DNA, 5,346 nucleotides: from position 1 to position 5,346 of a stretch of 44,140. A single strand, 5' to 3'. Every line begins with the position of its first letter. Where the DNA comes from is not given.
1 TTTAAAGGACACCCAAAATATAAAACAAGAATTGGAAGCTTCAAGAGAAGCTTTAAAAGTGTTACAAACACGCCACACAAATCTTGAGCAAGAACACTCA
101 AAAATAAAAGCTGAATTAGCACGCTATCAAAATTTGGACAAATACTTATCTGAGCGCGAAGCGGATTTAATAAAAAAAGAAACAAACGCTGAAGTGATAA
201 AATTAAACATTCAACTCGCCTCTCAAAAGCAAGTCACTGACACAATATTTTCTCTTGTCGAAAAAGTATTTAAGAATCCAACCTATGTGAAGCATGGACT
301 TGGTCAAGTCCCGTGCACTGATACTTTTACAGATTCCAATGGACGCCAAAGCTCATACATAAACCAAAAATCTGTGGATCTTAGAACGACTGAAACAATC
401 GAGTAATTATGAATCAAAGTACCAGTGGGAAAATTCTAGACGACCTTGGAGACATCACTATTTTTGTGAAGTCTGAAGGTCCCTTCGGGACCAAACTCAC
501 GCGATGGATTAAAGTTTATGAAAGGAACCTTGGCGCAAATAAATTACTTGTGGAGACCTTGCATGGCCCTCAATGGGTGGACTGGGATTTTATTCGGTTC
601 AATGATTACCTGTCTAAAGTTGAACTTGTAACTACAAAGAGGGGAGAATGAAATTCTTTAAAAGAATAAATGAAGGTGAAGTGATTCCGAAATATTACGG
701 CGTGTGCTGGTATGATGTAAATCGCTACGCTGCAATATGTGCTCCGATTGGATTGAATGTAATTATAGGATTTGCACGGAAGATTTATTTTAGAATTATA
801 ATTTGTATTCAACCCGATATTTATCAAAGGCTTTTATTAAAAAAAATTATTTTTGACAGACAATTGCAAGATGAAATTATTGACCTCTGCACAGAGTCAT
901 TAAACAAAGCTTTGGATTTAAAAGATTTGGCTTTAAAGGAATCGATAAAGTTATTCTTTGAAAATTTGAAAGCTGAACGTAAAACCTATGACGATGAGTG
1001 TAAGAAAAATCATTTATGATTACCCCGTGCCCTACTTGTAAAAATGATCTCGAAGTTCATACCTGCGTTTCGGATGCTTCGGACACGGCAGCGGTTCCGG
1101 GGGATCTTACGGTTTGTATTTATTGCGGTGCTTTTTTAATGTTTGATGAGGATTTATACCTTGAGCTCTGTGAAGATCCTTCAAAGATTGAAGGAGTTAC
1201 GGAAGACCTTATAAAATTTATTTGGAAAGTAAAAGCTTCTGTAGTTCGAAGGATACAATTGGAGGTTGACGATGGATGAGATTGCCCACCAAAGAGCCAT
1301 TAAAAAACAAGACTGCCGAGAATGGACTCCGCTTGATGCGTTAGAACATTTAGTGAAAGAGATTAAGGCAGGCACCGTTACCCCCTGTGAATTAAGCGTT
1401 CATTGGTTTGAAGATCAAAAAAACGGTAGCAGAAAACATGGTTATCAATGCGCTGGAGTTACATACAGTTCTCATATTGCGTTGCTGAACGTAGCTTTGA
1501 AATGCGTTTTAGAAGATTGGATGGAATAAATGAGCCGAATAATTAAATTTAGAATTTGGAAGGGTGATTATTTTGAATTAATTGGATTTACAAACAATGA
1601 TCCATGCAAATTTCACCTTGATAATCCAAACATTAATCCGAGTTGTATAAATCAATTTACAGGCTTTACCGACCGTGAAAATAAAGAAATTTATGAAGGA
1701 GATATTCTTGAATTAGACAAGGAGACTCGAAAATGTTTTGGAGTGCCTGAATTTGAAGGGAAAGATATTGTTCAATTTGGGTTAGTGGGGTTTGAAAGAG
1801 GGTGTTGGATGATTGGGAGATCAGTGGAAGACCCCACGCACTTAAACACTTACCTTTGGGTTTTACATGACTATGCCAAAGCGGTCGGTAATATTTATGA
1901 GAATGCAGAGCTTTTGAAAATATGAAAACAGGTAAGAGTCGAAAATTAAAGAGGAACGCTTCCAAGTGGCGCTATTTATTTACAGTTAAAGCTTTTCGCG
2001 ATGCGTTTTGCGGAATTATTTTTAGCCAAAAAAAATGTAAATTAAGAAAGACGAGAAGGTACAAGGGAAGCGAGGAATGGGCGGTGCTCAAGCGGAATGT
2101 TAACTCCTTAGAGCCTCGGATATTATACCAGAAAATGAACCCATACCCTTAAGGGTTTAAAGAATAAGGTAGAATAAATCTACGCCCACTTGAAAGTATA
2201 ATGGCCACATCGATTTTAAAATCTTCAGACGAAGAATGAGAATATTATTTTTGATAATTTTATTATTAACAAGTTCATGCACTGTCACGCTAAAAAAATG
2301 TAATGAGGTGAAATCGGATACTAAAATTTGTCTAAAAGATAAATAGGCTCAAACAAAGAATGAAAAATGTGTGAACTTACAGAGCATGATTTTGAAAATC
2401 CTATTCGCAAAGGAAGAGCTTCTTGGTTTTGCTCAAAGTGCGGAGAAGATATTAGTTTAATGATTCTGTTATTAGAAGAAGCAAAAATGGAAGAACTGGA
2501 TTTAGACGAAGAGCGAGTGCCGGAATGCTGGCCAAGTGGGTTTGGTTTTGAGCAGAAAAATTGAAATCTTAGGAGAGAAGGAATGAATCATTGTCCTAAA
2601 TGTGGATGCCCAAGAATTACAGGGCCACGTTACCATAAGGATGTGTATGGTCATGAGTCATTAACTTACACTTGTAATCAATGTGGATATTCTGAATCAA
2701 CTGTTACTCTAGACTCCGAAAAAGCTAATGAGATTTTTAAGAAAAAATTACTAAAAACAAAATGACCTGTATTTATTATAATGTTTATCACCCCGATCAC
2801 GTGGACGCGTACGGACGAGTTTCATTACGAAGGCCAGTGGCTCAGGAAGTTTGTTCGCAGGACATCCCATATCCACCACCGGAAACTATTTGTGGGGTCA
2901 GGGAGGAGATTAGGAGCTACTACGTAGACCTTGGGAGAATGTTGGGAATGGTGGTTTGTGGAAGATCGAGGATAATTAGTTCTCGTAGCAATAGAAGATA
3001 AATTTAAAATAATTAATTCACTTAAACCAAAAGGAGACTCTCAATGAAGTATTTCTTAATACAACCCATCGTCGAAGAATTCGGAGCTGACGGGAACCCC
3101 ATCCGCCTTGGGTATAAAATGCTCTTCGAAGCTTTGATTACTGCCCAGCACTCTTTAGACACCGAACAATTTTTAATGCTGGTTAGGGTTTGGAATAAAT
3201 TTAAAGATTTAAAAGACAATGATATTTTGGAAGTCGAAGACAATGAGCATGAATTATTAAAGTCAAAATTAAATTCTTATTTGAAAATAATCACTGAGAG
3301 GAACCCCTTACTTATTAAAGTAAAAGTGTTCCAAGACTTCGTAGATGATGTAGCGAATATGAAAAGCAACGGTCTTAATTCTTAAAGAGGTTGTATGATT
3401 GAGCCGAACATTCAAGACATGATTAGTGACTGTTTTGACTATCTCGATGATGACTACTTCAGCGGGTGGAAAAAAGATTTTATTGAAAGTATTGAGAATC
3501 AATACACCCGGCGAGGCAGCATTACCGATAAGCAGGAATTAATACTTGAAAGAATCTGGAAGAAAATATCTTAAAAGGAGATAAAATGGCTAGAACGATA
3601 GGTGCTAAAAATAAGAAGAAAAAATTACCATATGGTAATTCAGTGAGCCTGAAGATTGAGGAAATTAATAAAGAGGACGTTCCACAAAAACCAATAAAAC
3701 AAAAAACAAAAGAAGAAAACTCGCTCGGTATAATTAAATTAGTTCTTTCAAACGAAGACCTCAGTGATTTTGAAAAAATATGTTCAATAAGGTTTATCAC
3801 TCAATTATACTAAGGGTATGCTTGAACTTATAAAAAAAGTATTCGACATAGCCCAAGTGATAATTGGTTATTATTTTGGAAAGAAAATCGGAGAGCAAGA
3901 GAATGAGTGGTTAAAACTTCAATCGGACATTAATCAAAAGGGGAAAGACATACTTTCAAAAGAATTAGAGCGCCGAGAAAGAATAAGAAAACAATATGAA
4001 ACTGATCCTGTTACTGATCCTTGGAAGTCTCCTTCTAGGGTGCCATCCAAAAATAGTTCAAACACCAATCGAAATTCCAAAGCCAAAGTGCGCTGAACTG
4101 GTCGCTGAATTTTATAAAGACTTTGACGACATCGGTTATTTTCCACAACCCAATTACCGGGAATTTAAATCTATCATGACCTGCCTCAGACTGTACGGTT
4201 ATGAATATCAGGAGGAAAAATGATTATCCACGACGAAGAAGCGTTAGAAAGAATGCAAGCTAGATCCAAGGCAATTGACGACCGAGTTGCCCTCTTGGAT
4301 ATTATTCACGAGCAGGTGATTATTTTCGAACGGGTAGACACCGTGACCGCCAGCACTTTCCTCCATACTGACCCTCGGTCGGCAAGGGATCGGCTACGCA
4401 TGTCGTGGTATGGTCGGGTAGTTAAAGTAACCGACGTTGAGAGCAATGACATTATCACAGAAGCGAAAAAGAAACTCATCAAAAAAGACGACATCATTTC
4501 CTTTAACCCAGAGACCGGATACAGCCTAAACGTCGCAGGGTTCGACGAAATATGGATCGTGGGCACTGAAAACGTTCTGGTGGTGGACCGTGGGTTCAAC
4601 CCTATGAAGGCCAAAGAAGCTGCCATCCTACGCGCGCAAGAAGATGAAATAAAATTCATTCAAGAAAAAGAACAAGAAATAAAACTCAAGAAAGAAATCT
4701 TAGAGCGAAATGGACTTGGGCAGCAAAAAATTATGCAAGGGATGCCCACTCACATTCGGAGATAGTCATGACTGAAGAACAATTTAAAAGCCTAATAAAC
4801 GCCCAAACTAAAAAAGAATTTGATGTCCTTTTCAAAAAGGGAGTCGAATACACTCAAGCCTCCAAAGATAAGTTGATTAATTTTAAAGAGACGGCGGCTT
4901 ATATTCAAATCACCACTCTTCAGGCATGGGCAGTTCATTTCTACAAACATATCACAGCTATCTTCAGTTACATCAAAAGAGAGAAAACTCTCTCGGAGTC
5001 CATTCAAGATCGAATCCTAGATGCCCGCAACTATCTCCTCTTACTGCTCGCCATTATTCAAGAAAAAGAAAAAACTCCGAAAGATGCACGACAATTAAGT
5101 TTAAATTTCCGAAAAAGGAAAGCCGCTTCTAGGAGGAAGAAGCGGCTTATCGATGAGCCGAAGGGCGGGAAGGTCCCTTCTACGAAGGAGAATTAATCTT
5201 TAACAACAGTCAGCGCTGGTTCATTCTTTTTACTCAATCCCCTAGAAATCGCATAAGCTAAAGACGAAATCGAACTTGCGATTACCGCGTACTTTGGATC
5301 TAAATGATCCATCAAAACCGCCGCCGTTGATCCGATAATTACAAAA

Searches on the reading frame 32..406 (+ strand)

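Call 34: search_protein_families(library=pfam, proteins=[window:32-406:+], max_evalue=0.1)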
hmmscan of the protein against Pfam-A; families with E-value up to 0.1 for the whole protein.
window:32-406:+ (124 aa): 2 families
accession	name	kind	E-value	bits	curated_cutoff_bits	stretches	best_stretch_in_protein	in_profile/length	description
PF22937.1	PDXDC1-like_cen2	-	0.031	14.8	29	1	38-90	27-78/104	PDXDC1-like second central domain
PF12462.13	Helicase_IV_N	-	0.089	13.2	24.5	0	13-77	95-159/163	DNA helicase IV / RNA helicase N terminal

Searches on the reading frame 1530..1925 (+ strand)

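Call 34: search_protein_families(library=pfam, proteins=[window:1530-1925:+], max_evalue=0.1)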
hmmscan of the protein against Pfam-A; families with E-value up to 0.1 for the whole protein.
window:1530-1925:+ (131 aa): 1 family
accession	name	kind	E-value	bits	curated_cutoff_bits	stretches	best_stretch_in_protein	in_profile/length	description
PF09643.15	YopX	-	2e-14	54.1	22.4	1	35-130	48-128/128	YopX protein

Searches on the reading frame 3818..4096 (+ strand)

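Call 34: search_protein_families(library=pfam, proteins=[window:3818-4096:+], max_evalue=0.1)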
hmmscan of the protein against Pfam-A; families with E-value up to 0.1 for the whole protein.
window:3818-4096:+ (92 aa): 1 family
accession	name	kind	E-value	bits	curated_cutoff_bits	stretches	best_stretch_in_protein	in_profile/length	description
PF10864.13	DUF2663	-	0.012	16.4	25.2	1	12-56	66-110/127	Protein of unknown function (DUF2663)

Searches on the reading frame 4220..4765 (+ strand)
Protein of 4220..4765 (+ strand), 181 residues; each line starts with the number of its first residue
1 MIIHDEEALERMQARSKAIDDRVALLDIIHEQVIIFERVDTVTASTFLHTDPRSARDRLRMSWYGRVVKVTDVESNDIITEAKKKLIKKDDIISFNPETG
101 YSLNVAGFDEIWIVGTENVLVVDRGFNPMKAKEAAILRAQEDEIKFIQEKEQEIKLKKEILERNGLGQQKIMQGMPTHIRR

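Call 34: search_protein_families(library=pfam, proteins=[window:4220-4765:+], max_evalue=0.1)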
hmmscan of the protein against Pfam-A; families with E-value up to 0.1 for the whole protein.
window:4220-4765:+ (181 aa): 1 family
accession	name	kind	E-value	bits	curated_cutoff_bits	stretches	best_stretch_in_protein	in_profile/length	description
PF11213.13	DUF3006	-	0.034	14.8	32.3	1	115-163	16-62/67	Protein of unknown function (DUF3006)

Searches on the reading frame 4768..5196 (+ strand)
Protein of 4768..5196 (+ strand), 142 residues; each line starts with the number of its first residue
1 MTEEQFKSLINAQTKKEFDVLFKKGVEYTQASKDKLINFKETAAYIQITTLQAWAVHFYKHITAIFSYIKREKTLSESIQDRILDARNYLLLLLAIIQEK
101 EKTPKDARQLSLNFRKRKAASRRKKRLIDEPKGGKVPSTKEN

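Call 34: search_protein_families(library=pfam, proteins=[window:4768-5196:+], max_evalue=0.1)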
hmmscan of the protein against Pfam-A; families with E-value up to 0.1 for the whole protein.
window:4768-5196:+ (142 aa): 2 families
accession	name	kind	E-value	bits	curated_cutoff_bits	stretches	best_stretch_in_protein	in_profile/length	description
PF14330.11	DUF4387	-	0.014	16.5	27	1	18-92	20-94/98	Domain of unknown function (DUF4387)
PF06508.19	QueC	-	0.066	13.1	22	1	12-97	17-106/210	Queuosine biosynthesis protein QueC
